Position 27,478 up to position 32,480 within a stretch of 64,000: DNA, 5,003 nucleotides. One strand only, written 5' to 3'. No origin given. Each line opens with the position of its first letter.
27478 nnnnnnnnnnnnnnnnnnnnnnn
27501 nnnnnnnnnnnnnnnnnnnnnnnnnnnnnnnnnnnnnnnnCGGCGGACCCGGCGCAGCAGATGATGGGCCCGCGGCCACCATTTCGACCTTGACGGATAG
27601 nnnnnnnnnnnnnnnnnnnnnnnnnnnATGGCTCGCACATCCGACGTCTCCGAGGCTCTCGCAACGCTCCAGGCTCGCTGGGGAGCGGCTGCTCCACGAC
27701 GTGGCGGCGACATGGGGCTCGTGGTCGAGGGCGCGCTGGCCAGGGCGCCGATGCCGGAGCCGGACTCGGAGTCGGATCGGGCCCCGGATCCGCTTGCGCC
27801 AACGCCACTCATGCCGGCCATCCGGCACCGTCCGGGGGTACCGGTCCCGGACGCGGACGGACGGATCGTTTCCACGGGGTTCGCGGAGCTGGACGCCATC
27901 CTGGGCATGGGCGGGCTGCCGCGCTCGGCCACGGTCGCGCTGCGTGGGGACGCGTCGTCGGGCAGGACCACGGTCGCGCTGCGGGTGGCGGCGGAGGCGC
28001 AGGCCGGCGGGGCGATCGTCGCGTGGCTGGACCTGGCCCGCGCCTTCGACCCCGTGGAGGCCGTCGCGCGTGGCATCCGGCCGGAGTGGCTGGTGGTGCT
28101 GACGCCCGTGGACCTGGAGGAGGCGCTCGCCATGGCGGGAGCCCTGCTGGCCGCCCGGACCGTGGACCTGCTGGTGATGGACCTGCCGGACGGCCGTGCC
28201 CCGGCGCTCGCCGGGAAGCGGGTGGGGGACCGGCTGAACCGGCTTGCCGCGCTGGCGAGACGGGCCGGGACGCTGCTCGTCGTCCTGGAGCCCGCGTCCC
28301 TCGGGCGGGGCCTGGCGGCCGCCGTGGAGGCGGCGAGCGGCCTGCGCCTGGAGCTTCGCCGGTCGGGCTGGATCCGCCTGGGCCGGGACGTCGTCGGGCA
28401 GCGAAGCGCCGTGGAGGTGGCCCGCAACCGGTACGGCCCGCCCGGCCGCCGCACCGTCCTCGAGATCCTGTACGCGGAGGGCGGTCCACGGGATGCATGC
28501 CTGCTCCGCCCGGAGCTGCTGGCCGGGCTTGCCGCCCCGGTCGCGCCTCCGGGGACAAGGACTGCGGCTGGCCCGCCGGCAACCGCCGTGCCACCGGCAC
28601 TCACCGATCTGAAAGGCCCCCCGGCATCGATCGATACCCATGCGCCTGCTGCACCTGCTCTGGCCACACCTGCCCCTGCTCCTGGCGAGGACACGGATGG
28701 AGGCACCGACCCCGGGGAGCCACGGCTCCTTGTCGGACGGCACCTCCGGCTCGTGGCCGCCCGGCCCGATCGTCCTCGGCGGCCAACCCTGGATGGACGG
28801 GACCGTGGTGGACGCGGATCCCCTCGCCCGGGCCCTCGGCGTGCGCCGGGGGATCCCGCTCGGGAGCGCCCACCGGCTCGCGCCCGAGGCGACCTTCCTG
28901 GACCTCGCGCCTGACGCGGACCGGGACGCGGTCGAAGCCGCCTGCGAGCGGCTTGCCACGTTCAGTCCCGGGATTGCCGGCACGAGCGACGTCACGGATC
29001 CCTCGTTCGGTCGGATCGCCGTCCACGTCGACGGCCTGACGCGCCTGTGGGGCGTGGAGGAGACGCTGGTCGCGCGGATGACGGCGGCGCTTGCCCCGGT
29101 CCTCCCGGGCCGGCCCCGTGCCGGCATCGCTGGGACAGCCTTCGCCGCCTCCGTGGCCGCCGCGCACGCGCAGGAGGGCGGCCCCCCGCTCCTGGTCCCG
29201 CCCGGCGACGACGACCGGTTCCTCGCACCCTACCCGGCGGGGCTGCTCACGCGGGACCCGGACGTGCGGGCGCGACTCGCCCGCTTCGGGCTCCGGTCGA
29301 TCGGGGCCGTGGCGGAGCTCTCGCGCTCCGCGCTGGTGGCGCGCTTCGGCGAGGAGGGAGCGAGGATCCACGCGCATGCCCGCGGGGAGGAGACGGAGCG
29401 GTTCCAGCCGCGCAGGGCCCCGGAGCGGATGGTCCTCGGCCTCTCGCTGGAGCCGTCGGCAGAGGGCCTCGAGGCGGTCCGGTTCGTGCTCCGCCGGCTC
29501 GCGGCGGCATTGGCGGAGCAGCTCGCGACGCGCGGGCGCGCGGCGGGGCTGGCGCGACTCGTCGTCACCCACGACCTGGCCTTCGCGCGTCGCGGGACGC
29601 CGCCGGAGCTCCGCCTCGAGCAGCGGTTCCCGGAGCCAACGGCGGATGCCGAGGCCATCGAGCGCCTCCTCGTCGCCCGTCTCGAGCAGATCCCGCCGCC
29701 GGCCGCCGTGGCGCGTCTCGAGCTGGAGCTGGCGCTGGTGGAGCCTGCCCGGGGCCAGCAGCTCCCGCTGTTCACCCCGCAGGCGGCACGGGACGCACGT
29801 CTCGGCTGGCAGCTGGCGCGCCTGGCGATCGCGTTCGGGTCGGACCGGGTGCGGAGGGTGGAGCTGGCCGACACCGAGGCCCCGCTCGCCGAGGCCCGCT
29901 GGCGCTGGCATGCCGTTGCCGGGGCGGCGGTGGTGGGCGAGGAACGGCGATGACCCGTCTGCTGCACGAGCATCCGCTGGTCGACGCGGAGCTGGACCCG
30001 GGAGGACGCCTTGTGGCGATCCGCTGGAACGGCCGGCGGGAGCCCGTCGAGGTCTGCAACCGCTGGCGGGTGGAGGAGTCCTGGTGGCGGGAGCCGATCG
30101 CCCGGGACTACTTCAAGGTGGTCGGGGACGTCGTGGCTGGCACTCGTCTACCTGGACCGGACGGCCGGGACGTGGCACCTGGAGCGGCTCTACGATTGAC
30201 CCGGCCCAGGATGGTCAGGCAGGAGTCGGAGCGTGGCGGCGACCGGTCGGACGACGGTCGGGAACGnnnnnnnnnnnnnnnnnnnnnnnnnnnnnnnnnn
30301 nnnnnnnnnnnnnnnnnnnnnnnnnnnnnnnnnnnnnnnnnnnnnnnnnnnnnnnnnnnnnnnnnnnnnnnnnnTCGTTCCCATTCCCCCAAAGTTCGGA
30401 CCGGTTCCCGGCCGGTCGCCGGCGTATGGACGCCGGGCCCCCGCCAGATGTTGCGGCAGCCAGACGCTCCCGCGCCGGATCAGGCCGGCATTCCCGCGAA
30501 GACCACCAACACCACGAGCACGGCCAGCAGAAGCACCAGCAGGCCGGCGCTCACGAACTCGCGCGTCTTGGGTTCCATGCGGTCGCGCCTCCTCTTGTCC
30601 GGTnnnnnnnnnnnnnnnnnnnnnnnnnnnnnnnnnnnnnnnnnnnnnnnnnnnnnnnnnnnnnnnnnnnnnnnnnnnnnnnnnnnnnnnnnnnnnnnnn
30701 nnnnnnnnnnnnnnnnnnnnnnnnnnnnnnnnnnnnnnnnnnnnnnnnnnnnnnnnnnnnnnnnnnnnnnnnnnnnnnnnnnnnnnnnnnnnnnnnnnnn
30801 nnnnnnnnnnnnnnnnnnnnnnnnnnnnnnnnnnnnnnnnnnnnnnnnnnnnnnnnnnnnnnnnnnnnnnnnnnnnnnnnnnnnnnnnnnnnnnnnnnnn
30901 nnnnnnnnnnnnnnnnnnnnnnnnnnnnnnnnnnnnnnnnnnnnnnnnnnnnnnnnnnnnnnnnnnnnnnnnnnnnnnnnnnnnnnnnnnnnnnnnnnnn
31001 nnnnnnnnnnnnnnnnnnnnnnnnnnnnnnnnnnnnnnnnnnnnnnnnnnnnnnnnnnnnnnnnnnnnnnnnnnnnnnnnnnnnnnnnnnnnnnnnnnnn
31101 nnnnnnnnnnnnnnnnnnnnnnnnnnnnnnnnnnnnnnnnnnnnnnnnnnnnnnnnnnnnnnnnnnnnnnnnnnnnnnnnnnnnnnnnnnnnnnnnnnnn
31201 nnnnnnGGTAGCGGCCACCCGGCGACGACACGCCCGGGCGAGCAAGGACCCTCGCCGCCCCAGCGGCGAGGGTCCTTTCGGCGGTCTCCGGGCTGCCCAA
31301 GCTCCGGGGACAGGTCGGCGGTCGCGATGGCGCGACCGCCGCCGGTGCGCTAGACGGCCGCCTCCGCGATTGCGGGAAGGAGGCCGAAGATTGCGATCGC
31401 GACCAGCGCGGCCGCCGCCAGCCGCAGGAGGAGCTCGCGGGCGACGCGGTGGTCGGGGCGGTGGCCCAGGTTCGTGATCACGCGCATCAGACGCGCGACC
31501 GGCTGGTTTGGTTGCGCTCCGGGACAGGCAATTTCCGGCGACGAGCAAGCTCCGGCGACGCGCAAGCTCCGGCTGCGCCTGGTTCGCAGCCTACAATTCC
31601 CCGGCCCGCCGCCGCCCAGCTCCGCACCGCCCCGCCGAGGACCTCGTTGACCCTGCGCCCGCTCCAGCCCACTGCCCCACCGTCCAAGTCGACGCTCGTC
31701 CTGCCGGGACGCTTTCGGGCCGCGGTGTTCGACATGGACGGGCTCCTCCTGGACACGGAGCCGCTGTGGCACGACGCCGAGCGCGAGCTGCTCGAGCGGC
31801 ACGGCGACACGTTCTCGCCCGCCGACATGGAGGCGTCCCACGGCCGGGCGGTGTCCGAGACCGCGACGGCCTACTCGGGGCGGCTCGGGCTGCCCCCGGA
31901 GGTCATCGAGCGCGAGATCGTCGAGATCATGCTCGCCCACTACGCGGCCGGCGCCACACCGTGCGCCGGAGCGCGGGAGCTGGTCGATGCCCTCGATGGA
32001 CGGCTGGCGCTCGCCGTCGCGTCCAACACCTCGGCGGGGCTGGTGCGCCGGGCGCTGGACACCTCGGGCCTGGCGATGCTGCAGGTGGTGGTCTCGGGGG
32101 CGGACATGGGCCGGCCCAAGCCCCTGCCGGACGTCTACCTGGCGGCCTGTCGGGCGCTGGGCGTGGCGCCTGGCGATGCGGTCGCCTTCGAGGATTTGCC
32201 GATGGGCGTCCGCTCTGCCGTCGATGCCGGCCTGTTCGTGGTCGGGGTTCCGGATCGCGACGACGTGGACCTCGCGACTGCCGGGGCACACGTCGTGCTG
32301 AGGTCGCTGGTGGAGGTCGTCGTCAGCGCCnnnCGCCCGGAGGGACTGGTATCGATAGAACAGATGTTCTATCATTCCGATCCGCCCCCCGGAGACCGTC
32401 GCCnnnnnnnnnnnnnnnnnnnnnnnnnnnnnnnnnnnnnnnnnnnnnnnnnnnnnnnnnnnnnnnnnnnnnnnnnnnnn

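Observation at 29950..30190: Small ORF translationally coupled to imuB, possibly a further mutasome component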

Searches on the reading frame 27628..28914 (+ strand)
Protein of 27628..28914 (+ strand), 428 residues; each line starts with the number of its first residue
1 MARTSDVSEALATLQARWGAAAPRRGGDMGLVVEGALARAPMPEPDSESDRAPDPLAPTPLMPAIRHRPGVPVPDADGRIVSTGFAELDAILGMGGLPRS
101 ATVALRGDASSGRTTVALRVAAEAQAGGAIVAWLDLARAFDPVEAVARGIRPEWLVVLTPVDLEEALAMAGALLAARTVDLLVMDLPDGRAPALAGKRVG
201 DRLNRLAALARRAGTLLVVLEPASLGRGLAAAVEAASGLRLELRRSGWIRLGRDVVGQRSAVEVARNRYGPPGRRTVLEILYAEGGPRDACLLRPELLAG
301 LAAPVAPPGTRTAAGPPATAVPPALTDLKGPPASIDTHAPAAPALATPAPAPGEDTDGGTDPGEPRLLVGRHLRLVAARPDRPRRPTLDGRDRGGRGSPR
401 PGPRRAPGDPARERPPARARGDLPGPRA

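Call 6: search_protein_families(library=pfam, proteins=[window:27628-28914:+], max_evalue=1)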
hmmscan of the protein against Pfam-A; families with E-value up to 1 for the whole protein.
window:27628-28914:+ (428 aa): 7 families
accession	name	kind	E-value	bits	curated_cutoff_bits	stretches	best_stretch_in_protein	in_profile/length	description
PF00154.27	RecA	-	2.6e-26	93.1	27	2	80-185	32-137/262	recA bacterial DNA recombination protein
PF13191.12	AAA_16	-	0.00022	22.2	32.6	1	87-221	11-139/167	AAA ATPase domain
PF06745.19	ATPase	-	0.0024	17.7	26.6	1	81-120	1-39/231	KaiC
PF25199.1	nSTAND_NTPase5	-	0.043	14.1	34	1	101-157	42-101/145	Novel STAND NTPase 5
PF03796.21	DnaB_C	-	0.097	12.5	27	1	81-126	2-45/255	DnaB-like helicase C terminal domain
PF24698.1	DUF7662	-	0.23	11.7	26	1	80-102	14-34/72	Domain of unknown function (DUF7662)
PF05625.17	PAXNEB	-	0.24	10.8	28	1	70-99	7-36/366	PAXNEB protein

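Call 7: search_protein_families(library=ncbifam, proteins=[window:27628-28914:+], max_evalue=1)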
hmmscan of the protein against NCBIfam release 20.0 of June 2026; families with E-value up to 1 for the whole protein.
window:27628-28914:+ (428 aa): 9 families
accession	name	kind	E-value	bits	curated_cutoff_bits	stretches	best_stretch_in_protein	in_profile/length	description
TIGR02012.1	tigrfam_recA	equivalog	1.5e-27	96.8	325.3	2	80-185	35-140/321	recombinase RecA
NF007072.0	PRK09519.1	equivalog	2.8e-17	62.4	1024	1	80-186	40-146/790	intein-containing recombinase RecA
NF033429.2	ImuA_translesion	equivalog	5.1e-07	29.8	150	1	75-226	10-153/181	translesion DNA synthesis-associated protein ImuA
NF006861.0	PRK09361.1-1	equivalog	0.00035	20.2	278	1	80-136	4-59/235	DNA repair and recombination protein RadB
TIGR02237.1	recomb_radB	equivalog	0.0052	16.7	172.4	1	88-185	1-104/210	DNA repair and recombination protein RadB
TIGR03881.1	KaiC_arch_4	hypoth_equivalog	0.014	15.1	247.8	1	81-125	3-46/231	KaiC domain-containing protein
NF006799.0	PRK09302.1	equivalog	0.034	12.7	408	1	79-126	253-299/515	circadian clock protein KaiC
TIGR00416.1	sms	equivalog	0.071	11.8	403.05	1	81-123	76-117/454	DNA repair protein RadA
NF004723.0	PRK06067.1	subfamily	0.32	10.5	194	1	78-116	13-50/243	flagellar accessory protein FlaH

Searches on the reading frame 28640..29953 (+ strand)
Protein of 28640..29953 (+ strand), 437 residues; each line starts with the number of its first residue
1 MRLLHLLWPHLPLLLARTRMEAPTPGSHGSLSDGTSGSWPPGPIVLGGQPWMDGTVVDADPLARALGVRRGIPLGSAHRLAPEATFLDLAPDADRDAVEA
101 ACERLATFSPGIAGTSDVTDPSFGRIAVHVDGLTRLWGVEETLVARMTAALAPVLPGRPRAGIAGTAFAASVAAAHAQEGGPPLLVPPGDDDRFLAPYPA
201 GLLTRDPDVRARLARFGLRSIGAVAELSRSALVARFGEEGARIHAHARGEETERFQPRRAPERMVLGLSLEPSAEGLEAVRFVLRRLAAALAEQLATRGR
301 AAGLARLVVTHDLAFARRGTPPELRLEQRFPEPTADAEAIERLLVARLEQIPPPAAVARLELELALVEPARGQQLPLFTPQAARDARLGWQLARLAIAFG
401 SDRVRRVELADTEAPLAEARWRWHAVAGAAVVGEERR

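Call 6: search_protein_families(library=pfam, proteins=[window:28640-29950:+], max_evalue=1)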
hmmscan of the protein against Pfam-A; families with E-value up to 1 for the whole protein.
window:28640-29950:+ (437 aa): 2 families
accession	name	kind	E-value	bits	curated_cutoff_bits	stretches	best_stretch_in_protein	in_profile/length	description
PF00817.25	IMS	-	1.5e-09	38.3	23.2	1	44-174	23-147/148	impB/mucB/samB family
PF11799.13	IMS_C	-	1e-05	26.3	20.7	1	271-377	11-109/109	impB/mucB/samB family C-terminal domain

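Call 7: search_protein_families(library=ncbifam, proteins=[window:28640-29950:+], max_evalue=1)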
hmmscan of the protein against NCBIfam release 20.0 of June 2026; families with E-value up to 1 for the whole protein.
window:28640-29950:+ (437 aa): 10 families
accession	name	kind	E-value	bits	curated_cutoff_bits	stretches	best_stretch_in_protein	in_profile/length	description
NF003015.0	PRK03858.1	subfamily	5.8e-17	61.8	367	1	43-409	33-385/399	DNA polymerase IV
NF002848.0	PRK03103.1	subfamily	1.1e-13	50.5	381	1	43-406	30-388/410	DNA polymerase IV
NF002751.0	PRK02794.1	equivalog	1e-12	47.7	371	1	43-348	64-355/425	DNA polymerase IV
NF002677.0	PRK02406.1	equivalog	1e-11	44.6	256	1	43-309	32-292/357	DNA polymerase IV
NF002883.0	PRK03352.1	equivalog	1.8e-10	40.5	330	2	43-104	31-95/347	DNA polymerase IV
NF002882.0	PRK03348.1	equivalog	4.8e-09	35.5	389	1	43-317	31-302/461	DNA polymerase IV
NF002492.0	PRK01810.1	equivalog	3e-07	29.5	399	2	212-299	199-288/412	DNA polymerase IV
NF002292.0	PRK01216.1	equivalog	0.015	14.4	339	1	47-91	34-78/351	DNA polymerase IV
NF006991.0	PRK09456.1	equivalog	0.025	14.2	295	1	220-300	19-101/199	glucose-1-phosphatase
NF010731.0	PRK14133.1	equivalog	0.07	12.3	362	1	211-298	187-274/352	DNA polymerase IV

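Call 33: find_encoding_contigs(protein=window:28640-29953:+, flank=6000, max_places=6)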
Protein window:28640-29953:+ (437 aa): no gene with exactly this product is on record in the collection.

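Call 34: search_dna_similar(query=window:28640-29950:+, collection=plasmids, mode=protein, max_rows=15, max_evalue=0.00001)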
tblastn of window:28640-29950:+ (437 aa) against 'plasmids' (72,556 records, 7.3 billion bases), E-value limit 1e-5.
Records with a match: 2; places in all: 2; records where one place covers at least 80% of the query: 0.
Best place of each record, by identity: <60% 2.
By first word of the organism name: Streptomyces 2.
By predicted mobility (MOB-suite, as given by PLSDB): non-mobilizable 1; mobilizable 1.
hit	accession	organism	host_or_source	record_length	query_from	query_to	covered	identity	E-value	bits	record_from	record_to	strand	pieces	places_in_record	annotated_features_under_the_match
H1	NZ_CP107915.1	Streptomyces sp. NBC_00445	-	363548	63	275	49%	33.5%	4e-6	57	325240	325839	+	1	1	DNA polymerase Y family protein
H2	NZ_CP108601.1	Streptomyces sp. NBC_01176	-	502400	56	275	50%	28.1%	3e-6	57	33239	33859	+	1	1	DNA polymerase Y family protein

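Call 35: get_annotated_region(hit=H1, flank=6000)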
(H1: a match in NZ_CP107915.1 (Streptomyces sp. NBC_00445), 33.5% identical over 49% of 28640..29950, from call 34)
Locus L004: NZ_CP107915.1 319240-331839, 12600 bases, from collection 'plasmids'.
description: Streptomyces sp. NBC_00445 plasmid unnamed1, complete sequence
organism: Streptomyces sp. NBC_00445 (NCBI taxid 2975745)
taxonomy: Bacteria; Actinomycetota; Actinomycetes; Kitasatosporales; Streptomycetaceae; Streptomyces; Streptomyces sp. NBC 00445
host: -; source: -; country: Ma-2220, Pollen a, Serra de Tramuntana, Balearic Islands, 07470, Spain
typing (MOB-suite, as given by PLSDB): non-mobilizable
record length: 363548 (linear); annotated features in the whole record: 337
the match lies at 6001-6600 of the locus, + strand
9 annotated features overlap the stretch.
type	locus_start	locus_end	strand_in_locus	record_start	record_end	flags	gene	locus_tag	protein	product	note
CDS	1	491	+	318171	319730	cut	-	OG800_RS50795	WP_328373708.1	hypothetical protein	-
CDS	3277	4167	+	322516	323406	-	-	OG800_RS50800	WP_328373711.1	hypothetical protein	-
CDS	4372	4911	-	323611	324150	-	-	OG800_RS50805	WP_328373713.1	hypothetical protein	-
CDS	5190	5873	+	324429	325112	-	-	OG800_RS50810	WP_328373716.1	hypothetical protein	-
CDS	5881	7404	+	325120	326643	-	-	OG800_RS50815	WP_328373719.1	DNA polymerase Y family protein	-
CDS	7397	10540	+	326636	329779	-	-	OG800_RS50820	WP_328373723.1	error-prone DNA polymerase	GO:0006260 - DNA replication [Evidence IEA]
CDS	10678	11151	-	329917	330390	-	-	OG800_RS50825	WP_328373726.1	hypothetical protein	-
CDS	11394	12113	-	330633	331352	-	-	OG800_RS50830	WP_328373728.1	hypothetical protein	-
CDS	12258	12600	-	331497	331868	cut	-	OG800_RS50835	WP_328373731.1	fic family toxin-antitoxin system, toxin component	-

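Call 36: get_annotated_region(hit=H2, flank=6000)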
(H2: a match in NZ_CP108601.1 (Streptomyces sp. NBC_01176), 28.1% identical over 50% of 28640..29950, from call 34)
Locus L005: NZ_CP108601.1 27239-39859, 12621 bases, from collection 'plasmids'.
description: Streptomyces sp. NBC_01176 plasmid unnamed1, complete sequence
organism: Streptomyces sp. NBC_01176 (NCBI taxid 2903760)
taxonomy: Bacteria; Actinomycetota; Actinomycetes; Kitasatosporales; Streptomycetaceae; Streptomyces; Streptomyces sp. NBC 01176
host: -; source: -; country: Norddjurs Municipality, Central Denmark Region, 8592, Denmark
typing (MOB-suite, as given by PLSDB): mobilizable; relaxase MOBP
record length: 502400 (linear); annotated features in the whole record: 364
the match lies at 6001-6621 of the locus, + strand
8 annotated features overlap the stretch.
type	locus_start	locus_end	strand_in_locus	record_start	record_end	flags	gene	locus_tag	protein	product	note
CDS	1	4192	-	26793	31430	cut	-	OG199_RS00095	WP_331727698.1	DUF3560 domain-containing protein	-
CDS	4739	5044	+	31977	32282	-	-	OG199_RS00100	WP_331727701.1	DUF6207 family protein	-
CDS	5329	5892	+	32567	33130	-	-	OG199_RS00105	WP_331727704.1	hypothetical protein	-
CDS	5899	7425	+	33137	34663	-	-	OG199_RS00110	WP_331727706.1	DNA polymerase Y family protein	-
CDS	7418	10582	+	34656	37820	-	-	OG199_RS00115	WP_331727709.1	error-prone DNA polymerase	GO:0006260 - DNA replication [Evidence IEA]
CDS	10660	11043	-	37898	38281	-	-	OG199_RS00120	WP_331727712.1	hypothetical protein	-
CDS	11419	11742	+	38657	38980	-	-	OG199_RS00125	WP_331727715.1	hypothetical protein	-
CDS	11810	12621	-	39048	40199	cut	-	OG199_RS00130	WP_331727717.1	hypothetical protein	-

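Call 37: search_protein_families(library=pfam, proteins=[L004:5881-7401:+, L005:5899-7422:+, L004:5190-5870:+], max_evalue=0.1)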
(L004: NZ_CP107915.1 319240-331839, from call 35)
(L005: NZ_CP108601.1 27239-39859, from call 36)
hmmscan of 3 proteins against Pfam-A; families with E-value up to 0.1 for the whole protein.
L004:5881-7401:+ (507 aa): 2 families
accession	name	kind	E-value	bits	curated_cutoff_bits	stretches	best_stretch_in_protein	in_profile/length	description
PF00817.25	IMS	-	2e-13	51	23.2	1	24-146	21-147/148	impB/mucB/samB family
PF11799.13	IMS_C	-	0.0061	17.4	20.7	1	234-340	9-107/109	impB/mucB/samB family C-terminal domain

L005:5899-7422:+ (508 aa): 1 family
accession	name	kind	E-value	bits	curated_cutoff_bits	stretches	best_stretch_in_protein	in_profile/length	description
PF00817.25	IMS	-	1.2e-13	51.7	23.2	1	26-147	22-147/148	impB/mucB/samB family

L004:5190-5870:+ (227 aa): 0 families

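Call 63: search_solved_structures(query=L004:5881-7401:+, max_evalue=0.001)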
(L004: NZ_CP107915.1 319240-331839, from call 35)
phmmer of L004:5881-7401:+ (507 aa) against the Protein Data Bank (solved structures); distinct sequences matched with E-value up to 0.001: 1.
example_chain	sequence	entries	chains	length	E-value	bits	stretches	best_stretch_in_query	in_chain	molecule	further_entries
3gqc_A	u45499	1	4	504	0.0003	22.9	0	27-273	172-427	DNA repair protein REV1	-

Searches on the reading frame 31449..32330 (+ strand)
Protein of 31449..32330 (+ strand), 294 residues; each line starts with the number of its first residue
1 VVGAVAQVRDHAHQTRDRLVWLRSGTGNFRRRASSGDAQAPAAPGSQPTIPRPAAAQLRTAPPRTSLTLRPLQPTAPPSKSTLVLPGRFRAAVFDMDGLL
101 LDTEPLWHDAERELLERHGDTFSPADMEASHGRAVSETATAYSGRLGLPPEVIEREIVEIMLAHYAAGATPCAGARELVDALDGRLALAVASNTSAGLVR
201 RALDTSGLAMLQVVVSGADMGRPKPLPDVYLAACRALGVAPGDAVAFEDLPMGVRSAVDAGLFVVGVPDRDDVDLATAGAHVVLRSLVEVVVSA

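Call 77: search_protein_families(library=pfam, proteins=[window:31449-32330:+], max_evalue=0.001)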
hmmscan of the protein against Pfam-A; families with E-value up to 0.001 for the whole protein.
window:31449-32330:+ (294 aa): 2 families
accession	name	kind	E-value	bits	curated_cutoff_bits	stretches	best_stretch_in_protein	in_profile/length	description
PF13419.12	HAD_2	-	8.4e-22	78.6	23.8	1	93-267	2-178/178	Haloacid dehalogenase-like hydrolase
PF00702.32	Hydrolase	-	2.1e-20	74.4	26.4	1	90-261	2-191/191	haloacid dehalogenase-like hydrolase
